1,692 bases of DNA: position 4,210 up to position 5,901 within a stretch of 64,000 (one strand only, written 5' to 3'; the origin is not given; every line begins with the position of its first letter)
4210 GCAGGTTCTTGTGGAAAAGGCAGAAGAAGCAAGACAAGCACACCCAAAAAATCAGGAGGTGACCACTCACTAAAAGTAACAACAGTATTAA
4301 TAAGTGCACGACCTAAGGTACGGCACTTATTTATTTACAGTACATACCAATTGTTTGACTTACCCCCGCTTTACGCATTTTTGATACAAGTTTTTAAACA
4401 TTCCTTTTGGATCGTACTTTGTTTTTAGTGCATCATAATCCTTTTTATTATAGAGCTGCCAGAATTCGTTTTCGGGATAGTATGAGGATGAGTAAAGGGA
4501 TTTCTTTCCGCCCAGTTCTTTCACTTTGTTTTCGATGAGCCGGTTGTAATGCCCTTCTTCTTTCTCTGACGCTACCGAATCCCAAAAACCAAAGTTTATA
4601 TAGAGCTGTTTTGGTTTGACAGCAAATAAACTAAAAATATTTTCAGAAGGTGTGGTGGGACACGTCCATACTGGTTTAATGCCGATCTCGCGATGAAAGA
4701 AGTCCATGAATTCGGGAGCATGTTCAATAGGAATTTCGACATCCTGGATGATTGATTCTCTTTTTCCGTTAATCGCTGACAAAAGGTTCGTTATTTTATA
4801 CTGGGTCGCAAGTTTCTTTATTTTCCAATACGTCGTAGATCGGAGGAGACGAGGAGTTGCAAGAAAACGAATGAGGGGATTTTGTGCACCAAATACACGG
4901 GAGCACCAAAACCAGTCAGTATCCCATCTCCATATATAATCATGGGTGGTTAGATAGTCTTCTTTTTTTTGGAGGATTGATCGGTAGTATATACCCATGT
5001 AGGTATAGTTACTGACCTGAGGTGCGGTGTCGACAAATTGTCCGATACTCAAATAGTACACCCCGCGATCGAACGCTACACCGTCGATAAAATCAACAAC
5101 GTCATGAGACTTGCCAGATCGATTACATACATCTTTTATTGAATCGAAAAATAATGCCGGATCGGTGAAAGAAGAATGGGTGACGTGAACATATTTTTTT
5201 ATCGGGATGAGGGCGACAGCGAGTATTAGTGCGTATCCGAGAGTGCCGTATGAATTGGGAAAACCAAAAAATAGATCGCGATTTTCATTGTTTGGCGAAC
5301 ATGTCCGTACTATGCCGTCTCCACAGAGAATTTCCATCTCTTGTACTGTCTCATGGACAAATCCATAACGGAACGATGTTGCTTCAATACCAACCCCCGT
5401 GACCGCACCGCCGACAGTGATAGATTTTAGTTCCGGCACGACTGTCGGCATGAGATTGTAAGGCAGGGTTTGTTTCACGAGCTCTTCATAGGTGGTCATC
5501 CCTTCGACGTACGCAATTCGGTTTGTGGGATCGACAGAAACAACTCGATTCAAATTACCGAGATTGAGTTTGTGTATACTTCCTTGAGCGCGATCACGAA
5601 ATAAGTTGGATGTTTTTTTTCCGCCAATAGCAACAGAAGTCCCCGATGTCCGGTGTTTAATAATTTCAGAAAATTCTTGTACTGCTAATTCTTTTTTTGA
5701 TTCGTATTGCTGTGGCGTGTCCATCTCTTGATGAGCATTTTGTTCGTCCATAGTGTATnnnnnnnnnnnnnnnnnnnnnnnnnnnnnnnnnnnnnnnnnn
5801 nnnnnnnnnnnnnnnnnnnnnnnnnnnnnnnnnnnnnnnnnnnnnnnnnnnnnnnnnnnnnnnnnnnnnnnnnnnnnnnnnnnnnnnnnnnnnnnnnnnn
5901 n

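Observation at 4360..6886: Cfa-like methyltransferase plus FAD-linked oxidoreductase pair resembling the two-step 10-methyl branched fatty acid (TmsB/TmsA, BfaB/BfaA) module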

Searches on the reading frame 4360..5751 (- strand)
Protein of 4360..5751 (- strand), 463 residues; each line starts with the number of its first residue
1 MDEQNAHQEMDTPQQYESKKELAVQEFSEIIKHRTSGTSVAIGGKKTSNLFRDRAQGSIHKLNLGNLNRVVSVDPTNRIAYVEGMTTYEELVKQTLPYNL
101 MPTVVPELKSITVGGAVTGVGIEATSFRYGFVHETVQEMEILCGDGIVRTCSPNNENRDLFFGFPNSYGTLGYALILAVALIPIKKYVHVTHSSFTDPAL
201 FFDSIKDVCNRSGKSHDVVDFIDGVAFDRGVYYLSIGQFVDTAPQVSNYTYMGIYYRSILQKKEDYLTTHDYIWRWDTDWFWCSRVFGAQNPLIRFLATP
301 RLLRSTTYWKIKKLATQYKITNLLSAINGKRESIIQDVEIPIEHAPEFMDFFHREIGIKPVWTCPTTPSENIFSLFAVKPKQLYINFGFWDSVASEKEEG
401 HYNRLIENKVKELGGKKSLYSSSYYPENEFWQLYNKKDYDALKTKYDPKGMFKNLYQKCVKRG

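Call 6: search_protein_families(library=pfam, proteins=[window:4360-5751:-], max_evalue=0.01)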
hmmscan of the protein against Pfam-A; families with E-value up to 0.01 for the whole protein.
window:4360-5751:- (463 aa): 1 family
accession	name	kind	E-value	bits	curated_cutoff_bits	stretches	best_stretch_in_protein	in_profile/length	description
PF01565.28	FAD_binding_4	-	9.3e-15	55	26.4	1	28-152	14-139/139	FAD binding domain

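Call 7: search_protein_families(library=ncbifam, proteins=[window:4360-5751:-], max_evalue=0.01)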
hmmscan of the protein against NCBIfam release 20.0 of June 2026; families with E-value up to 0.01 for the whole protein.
window:4360-5751:- (463 aa): 7 families
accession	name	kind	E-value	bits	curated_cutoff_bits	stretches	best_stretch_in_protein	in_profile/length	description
NF053785.1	DcplphribOxDprE1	equivalog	5.7e-17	62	500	1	53-185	51-184/449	decaprenylphosphoryl-beta-D-ribose oxidase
TIGR01678.1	FAD_lactone_ox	subfamily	5.5e-11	42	396.8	1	26-185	26-182/438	sugar 1,4-lactone oxidase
NF041227.1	BagG_FevA2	exception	2.2e-09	36.4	850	1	69-186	97-212/455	bagremycin/ferroverdin biosynthesis FAD-dependent oxygenase BagG/FevA2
NF041226.1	BagK_FevA1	equivalog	8.8e-09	34.3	800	1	70-187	94-209/453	bagremycin/ferroverdin biosynthesis FAD-dependent oxygenase BagK/FevA1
TIGR01679.1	bact_FAD_ox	subfamily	0.00055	19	292.25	1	55-173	50-164/419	FAD-linked oxidoreductase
TIGR01677.1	pln_FAD_oxido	subfamily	0.00068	18.3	383.1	1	65-233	89-257/560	FAD-dependent oxidoreductase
TIGR00387.1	glcD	equivalog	0.0042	16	567.9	1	66-207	50-196/413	glycolate oxidase subunit GlcD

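Call 12: find_homologous_proteins(query=window:4360-5751:-)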
Query window:4360-5751:- (463 aa): 8000 proteins with E <= 0.001 among 8000 candidates; the best 120 are listed.
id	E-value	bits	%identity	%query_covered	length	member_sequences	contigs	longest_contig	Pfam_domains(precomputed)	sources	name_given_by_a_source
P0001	0.0e+0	1083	100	100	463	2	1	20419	PF01565.29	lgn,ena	-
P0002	6.8e-227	772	72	97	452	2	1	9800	PF01565.29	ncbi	ncbi:MAG: FAD-binding oxidoreductase [Patescibacteria group bacterium]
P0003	8.3e-225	765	71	98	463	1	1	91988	PF01565.29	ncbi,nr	ncbi:MAG: FAD-binding oxidoreductase [bacterium]|nr:FAD-binding oxidoreductase [bacterium]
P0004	3.1e-199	681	63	98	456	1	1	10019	PF01565.29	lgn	-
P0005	1.1e-176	606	57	97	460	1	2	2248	PF01565.29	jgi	jgi:FAD/FMN-containing dehydrogenase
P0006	3.1e-172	592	55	98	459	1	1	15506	PF01565.29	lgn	-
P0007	1.1e-164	567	57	97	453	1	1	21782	PF01565.29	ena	-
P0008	2.6e-164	565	55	98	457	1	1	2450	PF01565.29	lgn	-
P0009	5.7e-164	564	56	97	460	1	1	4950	PF01565.29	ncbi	-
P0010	4.5e-163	561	54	97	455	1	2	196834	PF01565.29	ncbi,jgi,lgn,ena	-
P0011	4.6e-163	561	53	97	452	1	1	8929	PF01565.29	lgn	-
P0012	1.3e-161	557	54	98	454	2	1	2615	PF01565.29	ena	-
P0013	4.1e-161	555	56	97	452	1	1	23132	PF01565.29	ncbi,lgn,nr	ncbi:MAG: FAD-binding oxidoreductase [Nanoarchaeota archaeon]|nr:FAD-binding oxidoreductase [Nanoarc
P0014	6.0e-160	551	53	97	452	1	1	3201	PF01565.29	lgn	-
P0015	6.1e-160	551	54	97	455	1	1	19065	PF01565.29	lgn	-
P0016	6.2e-160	551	53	98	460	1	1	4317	PF01565.29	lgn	-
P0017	1.0e-159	550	56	96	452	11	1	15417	PF01565.29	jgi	-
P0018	1.2e-159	550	54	97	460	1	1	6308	PF01565.29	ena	-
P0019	1.0e-158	547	54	97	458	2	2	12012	PF01565.29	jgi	-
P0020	1.1e-158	547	56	90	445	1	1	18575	PF01565.29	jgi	jgi:FAD/FMN-containing dehydrogenase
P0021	2.5e-158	546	54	97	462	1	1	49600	PF01565.29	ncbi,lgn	ncbi:MAG: FAD-binding oxidoreductase [Patescibacteria group bacterium]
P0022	3.2e-158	545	55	95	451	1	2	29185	PF01565.29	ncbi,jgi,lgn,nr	ncbi:MAG: FAD-binding oxidoreductase [Parcubacteria group bacterium]|nr:FAD-binding oxidoreductase [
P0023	4.2e-158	545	56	95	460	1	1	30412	PF01565.29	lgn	-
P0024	4.9e-158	545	55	97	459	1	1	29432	PF01565.29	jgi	jgi:FAD/FMN-containing dehydrogenase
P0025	7.3e-158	544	54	98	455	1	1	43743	PF01565.29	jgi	jgi:FAD/FMN-containing dehydrogenase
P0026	1.0e-157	544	55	97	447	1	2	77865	PF01565.29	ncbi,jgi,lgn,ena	-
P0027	1.1e-157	544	56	92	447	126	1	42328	PF01565.29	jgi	-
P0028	1.5e-157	543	53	98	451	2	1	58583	PF01565.29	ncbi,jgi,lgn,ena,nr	ncbi:FAD-binding oxidoreductase [Patescibacteria group bacterium]|nr:FAD-binding oxidoreductase [Pat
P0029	1.6e-157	543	53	98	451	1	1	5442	PF01565.29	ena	-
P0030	1.7e-157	543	53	96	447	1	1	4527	PF01565.29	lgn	-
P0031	1.7e-157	543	56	93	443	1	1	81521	PF01565.29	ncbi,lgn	-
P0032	1.8e-157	543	53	96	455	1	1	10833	PF01565.29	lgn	-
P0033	2.5e-157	542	54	98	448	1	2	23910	PF01565.29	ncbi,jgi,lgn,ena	-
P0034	2.8e-157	542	56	93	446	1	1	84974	PF01565.29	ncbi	-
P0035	3.3e-157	542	54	97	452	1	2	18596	PF01565.29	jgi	-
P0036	4.8e-157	541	56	90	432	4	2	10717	PF01565.29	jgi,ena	jgi:FAD/FMN-containing dehydrogenase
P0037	5.3e-157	541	53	98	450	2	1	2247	PF01565.29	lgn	-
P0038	6.8e-157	541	56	97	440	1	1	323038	PF01565.29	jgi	-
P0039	9.0e-157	541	56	94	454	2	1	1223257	PF01565.29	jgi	jgi:FAD/FMN-containing dehydrogenase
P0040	1.0e-156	540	52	98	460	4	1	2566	PF01565.29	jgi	jgi:FAD/FMN-containing dehydrogenase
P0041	1.1e-156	540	54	97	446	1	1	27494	PF01565.29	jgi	jgi:FAD/FMN-containing dehydrogenase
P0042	1.2e-156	540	53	97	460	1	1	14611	PF01565.29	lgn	-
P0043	1.3e-156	540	53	99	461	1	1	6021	PF01565.29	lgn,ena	-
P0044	1.5e-156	540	55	90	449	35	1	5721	PF01565.29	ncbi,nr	ncbi:MAG: FAD-binding oxidoreductase [Nitrospira sp.]|nr:FAD-binding oxidoreductase [Nitrospira sp.]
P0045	2.0e-156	539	52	98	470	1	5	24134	PF01565.29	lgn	-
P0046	2.0e-156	539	54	98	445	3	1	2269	PF01565.29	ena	-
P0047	2.2e-156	539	56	94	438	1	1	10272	PF01565.29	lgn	-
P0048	2.4e-156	539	55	90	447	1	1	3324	PF01565.29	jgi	jgi:FAD/FMN-containing dehydrogenase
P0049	3.1e-156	539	52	97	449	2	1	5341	PF01565.29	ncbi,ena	ncbi:MAG: FAD-binding oxidoreductase [Nitrospirota bacterium]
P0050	4.0e-156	538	56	97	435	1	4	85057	PF01565.29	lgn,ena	-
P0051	4.3e-156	538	54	97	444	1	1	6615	PF01565.29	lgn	-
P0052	5.7e-156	538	52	96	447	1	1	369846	PF01565.29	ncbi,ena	-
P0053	7.3e-156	538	54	97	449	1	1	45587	PF01565.29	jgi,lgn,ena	-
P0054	8.1e-156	537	53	98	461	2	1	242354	PF01565.29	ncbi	ncbi:MAG: FAD-binding oxidoreductase [Patescibacteria group bacterium]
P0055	1.1e-155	537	54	97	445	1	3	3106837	PF01565.29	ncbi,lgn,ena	-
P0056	1.3e-155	537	53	97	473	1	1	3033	PF01565.29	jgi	jgi:FAD/FMN-containing dehydrogenase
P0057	1.8e-155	536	51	97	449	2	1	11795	PF01565.29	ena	-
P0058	1.8e-155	536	54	96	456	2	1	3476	PF01565.29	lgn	-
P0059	2.4e-155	536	53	97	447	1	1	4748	PF01565.29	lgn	-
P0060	2.4e-155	536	53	92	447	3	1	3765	PF01565.29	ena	-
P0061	2.5e-155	536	53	98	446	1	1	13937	PF01565.29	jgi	jgi:FAD/FMN-containing dehydrogenase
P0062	2.6e-155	536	54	98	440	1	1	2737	PF01565.29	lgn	-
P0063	2.6e-155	536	54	97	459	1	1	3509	PF01565.29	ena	-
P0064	2.9e-155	536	50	97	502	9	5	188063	PF01565.29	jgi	jgi:FAD/FMN-containing dehydrogenase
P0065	3.2e-155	535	53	97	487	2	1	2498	PF01565.29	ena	-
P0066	3.3e-155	535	55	92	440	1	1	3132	PF01565.29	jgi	jgi:FAD/FMN-containing dehydrogenase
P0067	4.0e-155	535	54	96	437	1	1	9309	PF01565.29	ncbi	-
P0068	4.6e-155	535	53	96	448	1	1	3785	PF01565.29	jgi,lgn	-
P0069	4.6e-155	535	53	97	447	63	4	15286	PF01565.29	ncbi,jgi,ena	jgi:FAD/FMN-containing dehydrogenase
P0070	4.9e-155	535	56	90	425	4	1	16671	PF01565.29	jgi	jgi:FAD/FMN-containing dehydrogenase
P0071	5.3e-155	535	55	92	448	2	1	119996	PF01565.29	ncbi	-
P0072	5.8e-155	535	52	97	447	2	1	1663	PF01565.29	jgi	-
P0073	6.1e-155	535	56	90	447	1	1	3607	PF01565.29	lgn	-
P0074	6.7e-155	534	53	97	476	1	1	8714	PF01565.29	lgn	-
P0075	7.4e-155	534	53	98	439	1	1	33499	PF01565.29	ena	-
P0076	7.5e-155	534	53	97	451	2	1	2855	PF01565.29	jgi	-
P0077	8.1e-155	534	54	98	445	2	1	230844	PF01565.29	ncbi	-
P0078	9.5e-155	534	54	98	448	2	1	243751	PF01565.29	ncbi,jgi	jgi:FAD/FMN-containing dehydrogenase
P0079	1.1e-154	534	51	97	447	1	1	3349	PF01565.29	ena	-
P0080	1.3e-154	533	55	90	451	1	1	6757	PF01565.29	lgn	-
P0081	1.4e-154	533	53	98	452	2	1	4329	PF01565.29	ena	-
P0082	1.8e-154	533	55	97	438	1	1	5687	PF01565.29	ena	-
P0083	1.9e-154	533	53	99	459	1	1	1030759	PF01565.29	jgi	jgi:FAD/FMN-containing dehydrogenase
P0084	2.3e-154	533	55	97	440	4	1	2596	PF01565.29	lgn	-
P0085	2.4e-154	533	53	99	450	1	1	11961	PF01565.29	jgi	jgi:FAD/FMN-containing dehydrogenase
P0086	2.4e-154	533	52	98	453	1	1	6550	PF01565.29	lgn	-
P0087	2.5e-154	532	52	98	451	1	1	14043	PF01565.29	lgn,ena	-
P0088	2.5e-154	532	54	97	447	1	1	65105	PF01565.29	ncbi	-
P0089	2.9e-154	532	54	98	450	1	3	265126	PF01565.29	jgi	jgi:FAD/FMN-containing dehydrogenase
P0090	3.0e-154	532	53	98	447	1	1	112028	PF01565.29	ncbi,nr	ncbi:MAG: FAD-binding oxidoreductase [bacterium]|nr:FAD-binding oxidoreductase [bacterium]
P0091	3.1e-154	532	53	92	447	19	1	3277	PF01565.29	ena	-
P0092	3.1e-154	532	53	92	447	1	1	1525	PF01565.29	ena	-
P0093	3.2e-154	532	51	97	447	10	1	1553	PF01565.29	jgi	jgi:FAD/FMN-containing dehydrogenase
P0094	3.3e-154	532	52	97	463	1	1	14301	PF01565.29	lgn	-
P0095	3.5e-154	532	53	98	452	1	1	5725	PF01565.29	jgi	jgi:FAD/FMN-containing dehydrogenase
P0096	4.0e-154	532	52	96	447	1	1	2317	PF01565.29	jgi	jgi:FAD/FMN-containing dehydrogenase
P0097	4.1e-154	532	53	96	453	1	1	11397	PF01565.29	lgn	-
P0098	5.0e-154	532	53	97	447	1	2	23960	PF01565.29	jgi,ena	-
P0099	5.1e-154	531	52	96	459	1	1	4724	PF01565.29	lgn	-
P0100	5.3e-154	531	52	97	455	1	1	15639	PF01565.29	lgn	-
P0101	5.3e-154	531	52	97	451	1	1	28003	PF01565.29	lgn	-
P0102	5.9e-154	531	53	98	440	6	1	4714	PF01565.29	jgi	jgi:FAD/FMN-containing dehydrogenase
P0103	6.2e-154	531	51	97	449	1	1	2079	PF01565.29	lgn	-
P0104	7.2e-154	531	56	96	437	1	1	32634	PF01565.29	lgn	-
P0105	7.8e-154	531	52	97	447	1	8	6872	PF01565.29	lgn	-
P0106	8.7e-154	531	52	98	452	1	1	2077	PF01565.29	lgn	-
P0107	9.8e-154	531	52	92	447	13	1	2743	PF01565.29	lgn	-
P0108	1.0e-153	530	55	97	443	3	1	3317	PF01565.29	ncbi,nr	ncbi:MAG: FAD-binding oxidoreductase [Gammaproteobacteria bacterium]|nr:FAD-binding oxidoreductase [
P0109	1.4e-153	530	52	97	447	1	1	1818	PF01565.29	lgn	-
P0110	1.5e-153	530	52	98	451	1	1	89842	PF01565.29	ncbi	ncbi:FAD-dependent oxidoreductase [Fibrobacterota bacterium]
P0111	1.5e-153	530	52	96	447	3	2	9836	PF01565.29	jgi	jgi:FAD/FMN-containing dehydrogenase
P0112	1.9e-153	530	53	92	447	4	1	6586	PF01565.29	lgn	-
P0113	2.1e-153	529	52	98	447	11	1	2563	PF01565.29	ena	-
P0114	2.4e-153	529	52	97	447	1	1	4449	PF01565.29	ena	-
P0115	2.8e-153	529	55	97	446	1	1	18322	PF01565.29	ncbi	-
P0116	3.0e-153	529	52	96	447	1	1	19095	PF01565.29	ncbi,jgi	ncbi:MAG: hypothetical protein RL042_1139 [Nitrospirota bacterium]|jgi:FAD/FMN-containing dehydrogen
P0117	3.3e-153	529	52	96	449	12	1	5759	PF01565.29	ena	-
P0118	3.6e-153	529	51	96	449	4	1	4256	PF01565.29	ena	-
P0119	3.7e-153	529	54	97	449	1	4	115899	PF01565.29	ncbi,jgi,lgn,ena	-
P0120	3.8e-153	529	51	97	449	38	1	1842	PF01565.29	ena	-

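Call 26: find_encoding_contigs(protein=window:4360-5751:-, flank=10000, max_places=4)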
Protein window:4360-5751:- (463 aa): 2 contigs read that carry it; 1 place shown.
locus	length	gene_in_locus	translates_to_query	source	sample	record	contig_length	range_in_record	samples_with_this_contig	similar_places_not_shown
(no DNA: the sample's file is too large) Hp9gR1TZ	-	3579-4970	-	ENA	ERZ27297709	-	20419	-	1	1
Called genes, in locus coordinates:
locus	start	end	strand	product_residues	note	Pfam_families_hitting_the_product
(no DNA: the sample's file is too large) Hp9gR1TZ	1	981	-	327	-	?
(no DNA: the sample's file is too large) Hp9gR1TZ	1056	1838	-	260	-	PF13739:PdaC, PF11738:DUF3298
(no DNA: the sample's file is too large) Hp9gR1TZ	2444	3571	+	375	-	PF02353:CMAS, PF13489:Methyltransf_23, PF01728:FtsJ (faint), PF08241:Methyltransf_11, PF08242:Methyltransf_12, PF13649:Methyltransf_25, PF13847:Methyltransf_31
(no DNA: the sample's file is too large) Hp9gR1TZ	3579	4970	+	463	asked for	PF01565:FAD_binding_4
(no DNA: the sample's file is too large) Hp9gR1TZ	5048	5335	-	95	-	-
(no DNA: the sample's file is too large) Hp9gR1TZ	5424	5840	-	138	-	PF13473:Cupredoxin_1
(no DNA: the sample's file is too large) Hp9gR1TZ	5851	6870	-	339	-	PF00403:HMA, PF13386:DsbD_2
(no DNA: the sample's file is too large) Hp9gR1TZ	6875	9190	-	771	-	PF00403:HMA, PF08282:Hydrolase_3 (faint), PF00122:E1-E2_ATPase, PF00702:Hydrolase, PF12710:HAD (weak)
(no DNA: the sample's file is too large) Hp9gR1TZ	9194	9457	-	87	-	PF02583:Trns_repr_metal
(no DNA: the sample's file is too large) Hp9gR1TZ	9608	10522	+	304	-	PF01734:Patatin, PF19890:DUF6363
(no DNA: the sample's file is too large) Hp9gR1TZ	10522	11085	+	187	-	PF06941:NT5C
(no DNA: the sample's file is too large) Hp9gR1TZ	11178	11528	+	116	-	-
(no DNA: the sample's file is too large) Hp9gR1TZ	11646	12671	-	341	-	PF12706:Lactamase_B_2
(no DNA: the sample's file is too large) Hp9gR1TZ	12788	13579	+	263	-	PF01978:TrmB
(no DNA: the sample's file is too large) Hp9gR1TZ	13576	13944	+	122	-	PF00856:SET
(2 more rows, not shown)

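Call 29: find_related_loci(query=A1, collection=genome_contigs, flank=6000)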
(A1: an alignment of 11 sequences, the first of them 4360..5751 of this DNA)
Query A1 (463 aa) in genome_contigs; peptide patterns used: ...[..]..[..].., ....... (x = any residue, [..] = any of these).
600 stretches matched a pattern (row limit reached: there are more); 598 encode a relative of the query (tblastn E <= 1e-3); the best 80 are kept; 80 distinct loci.
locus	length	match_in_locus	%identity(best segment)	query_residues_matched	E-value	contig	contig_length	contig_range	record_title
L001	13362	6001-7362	71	11-463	0e+0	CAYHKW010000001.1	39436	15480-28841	MAG TPA_asm: uncultured Gammaproteobacteria bacterium isolate ERP119705_co13_484 genome assembly, contig: NODE_1212_leng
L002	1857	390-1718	55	15-462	1e-180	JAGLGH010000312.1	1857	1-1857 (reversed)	MAG: Nanoarchaeota archaeon isolate RS_10_27 ROV157_10.bin.27.fa_312, whole genome shotgun sequence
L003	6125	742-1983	54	44-460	2e-155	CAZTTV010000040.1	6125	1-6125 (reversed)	MAG TPA_asm: uncultured Candidatus Saccharibacteria bacterium isolate SRP128015_co3_109 genome assembly, contig: NODE_17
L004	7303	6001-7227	53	44-462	2e-152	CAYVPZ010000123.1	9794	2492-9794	MAG TPA_asm: uncultured Solibacteraceae bacterium isolate binchicken_co3_134 genome assembly, contig: NODE_22716_length_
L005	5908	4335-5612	53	36-462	5e-153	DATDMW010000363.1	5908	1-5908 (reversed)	MAG TPA_asm: Burkholderiales bacterium isolate SMAG_U421 k141_1723745, whole genome shotgun sequence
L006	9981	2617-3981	50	10-463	3e-152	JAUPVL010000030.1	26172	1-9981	MAG: Patescibacteria group bacterium isolate erpe_2018_sw_30hr_WHONDRS-SW48-000095_B_bin.41 scaffold_541643, whole genom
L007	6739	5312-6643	53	10-460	3e-151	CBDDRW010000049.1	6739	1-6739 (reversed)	uncultured bacterium isolate s9_102 genome assembly, contig: s9_102.fak141_251831, whole genome shotgun sequence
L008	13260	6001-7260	53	28-460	8e-151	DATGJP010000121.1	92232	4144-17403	MAG TPA_asm: Bryobacteraceae bacterium isolate SMAG_U9836 k141_725716, whole genome shotgun sequence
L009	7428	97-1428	52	10-460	2e-150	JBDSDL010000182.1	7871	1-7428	MAG: Nitrospiraceae bacterium isolate cluster1_bin.180 k127_12136703, whole genome shotgun sequence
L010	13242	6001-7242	55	45-460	4e-149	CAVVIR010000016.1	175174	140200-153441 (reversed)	MAG: uncultured Nitrospiraceae bacterium isolate MFD01561.bin.2.25 genome assembly, contig: contig_27251, whole genome s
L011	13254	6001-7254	52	45-462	7e-149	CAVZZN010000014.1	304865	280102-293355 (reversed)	MAG: uncultured beta proteobacterium isolate MFD05942.bin.1.417 genome assembly, contig: contig_73778, whole genome shot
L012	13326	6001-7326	49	12-460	4e-148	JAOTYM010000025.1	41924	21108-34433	MAG: Gammaproteobacteria bacterium isolate 21_Jan_SF_Bin47 21_Jan_SF_Bin47_scaffold_422_c1, whole genome shotgun sequenc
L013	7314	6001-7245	53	45-460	3e-148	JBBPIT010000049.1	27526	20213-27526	MAG: Pseudomonadota bacterium isolate BPF1-28-30_bin_3 NODE_249_length_27526_cov_20.764151, whole genome shotgun sequenc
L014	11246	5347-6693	50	16-462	5e-147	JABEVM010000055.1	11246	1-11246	MAG: Chlamydiae bacterium isolate MAG 32 k99_208428, whole genome shotgun sequence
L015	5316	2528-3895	49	8-462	2e-148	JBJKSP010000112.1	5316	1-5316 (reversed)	MAG: Thiobacillaceae bacterium isolate Bin_85 S1Ck127_2573166_flag_1_multi_5.0000_len_5316, whole genome shotgun sequenc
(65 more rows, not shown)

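Call 33: search_solved_structures(query=window:4360-5751:-, max_evalue=0.001)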
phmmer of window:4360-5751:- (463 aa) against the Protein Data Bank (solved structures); distinct sequences matched with E-value up to 0.001: 29.
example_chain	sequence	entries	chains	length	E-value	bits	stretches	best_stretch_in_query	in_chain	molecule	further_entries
6c80_A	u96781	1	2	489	1.2e-12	50.5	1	37-197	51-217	cytokinin oxidase LuCKX1.1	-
4aut_A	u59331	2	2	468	1.9e-11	46.5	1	51-190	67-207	DECAPRENYL-PHOSPHORYL-BETA-D-RIBOFURANOSE-2-OXIDOREDUCTASE | DprE1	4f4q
4g3t_A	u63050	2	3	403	2.8e-11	46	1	61-190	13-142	oxidoreductase DprE1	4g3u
2exr_A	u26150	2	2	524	3.5e-11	45.7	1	80-230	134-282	Cytokinin dehydrogenase 7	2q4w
4ml8_A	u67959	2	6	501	1.1e-10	44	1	88-200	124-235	Cytokinin oxidase 2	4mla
6yaq_A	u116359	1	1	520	1.3e-10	43.8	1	83-224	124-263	Cytokinin dehydrogenase 8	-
8cj9_A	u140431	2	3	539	1.4e-10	43.7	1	83-224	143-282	cytokinin dehydrogenase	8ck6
21gt_B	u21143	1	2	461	2.1e-10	43.1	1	50-185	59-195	Decaprenylphosphoryl-beta-D-ribose oxidase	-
21gq_A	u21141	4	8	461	2.5e-10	42.9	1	50-185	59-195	Decaprenylphosphoryl-beta-D-ribose oxidase | Oxidoreductase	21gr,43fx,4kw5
6hfv_A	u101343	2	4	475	2.7e-10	42.8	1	50-185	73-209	Decaprenylphosphoryl-beta-D-ribose oxidase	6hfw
5oep_A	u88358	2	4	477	2.7e-10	42.7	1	50-185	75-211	Decaprenylphosphoryl-beta-D-ribose oxidase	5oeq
4p8c_A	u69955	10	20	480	2.7e-10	42.7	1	50-185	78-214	Probable decaprenylphosphoryl-beta-D-ribose oxidase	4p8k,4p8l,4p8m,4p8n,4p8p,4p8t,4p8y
4fdn_A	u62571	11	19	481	2.7e-10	42.7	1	50-185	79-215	oxidoreductase DprE1 | Probable decaprenylphosphoryl-beta-D-ribose oxidase | decaprenylphosphoryl-beta-D-ribose oxidase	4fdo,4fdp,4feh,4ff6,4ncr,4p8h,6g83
5oel_A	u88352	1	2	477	2.8e-10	42.7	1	50-185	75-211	Decaprenylphosphoryl-beta-D-ribose oxidase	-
4o95_A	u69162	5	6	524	9.5e-08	34.4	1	90-217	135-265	Cytokinin dehydrogenase 4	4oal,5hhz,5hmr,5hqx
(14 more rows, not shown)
